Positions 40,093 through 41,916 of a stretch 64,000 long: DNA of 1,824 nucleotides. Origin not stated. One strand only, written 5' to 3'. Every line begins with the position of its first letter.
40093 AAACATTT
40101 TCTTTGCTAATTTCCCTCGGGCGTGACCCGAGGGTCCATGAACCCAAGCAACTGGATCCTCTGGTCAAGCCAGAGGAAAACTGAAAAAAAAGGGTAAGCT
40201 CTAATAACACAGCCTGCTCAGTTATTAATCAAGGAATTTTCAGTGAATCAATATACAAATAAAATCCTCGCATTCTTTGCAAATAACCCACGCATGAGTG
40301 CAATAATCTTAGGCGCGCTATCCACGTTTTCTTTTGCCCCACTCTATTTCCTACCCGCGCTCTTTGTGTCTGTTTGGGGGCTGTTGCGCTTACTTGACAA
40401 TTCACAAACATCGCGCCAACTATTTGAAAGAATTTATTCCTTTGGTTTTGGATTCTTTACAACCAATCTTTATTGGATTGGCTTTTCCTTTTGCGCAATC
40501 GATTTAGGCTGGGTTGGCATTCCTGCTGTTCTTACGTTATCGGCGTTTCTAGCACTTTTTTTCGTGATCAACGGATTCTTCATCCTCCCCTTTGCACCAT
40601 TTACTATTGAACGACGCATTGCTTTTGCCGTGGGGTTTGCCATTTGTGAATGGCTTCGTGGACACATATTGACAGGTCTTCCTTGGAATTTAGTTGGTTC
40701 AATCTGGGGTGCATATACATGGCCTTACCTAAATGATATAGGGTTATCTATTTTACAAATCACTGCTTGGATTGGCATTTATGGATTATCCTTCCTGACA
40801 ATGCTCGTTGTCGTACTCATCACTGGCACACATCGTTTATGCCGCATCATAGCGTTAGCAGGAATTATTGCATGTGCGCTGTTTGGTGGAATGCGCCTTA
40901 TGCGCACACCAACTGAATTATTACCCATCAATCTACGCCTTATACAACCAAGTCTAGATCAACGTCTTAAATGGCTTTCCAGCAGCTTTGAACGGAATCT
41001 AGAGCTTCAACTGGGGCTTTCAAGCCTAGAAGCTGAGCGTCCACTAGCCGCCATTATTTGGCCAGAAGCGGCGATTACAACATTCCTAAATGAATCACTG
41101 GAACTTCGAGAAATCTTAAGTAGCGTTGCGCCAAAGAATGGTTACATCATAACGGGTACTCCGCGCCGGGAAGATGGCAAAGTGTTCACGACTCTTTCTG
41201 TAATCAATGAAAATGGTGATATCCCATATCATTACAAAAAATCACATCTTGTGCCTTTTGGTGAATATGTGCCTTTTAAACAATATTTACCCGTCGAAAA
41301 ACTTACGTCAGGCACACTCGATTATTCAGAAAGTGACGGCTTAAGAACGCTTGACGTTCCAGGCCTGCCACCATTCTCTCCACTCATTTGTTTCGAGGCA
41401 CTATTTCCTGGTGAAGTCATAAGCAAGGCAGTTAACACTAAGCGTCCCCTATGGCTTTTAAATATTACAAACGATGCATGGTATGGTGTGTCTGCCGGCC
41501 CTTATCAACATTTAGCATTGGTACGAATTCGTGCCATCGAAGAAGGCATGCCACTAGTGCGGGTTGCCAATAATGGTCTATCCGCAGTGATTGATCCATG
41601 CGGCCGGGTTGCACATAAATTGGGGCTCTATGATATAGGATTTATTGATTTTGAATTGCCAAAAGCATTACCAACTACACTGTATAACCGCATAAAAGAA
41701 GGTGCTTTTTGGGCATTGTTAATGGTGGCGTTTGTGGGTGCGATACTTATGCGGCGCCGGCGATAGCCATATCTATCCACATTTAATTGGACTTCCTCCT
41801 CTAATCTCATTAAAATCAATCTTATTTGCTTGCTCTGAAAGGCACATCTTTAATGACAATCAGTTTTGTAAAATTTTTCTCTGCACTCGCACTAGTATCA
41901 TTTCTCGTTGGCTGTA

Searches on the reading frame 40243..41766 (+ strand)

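Call 20: search_protein_families(library=ncbifam, proteins=[window:40243-41766:+], max_evalue=0.00001)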
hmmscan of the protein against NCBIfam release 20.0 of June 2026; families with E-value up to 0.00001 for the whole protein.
window:40243-41766:+ (507 aa): 2 families
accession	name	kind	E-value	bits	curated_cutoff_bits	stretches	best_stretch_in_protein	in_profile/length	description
TIGR00546.1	lnt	equivalog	9.2e-77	258.8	132.9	1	67-456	1-395/395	apolipoprotein N-acyltransferase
NF008934.0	PRK12291.1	equivalog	1.9e-26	93.3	427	1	39-452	42-411/419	apolipoprotein N-acyltransferase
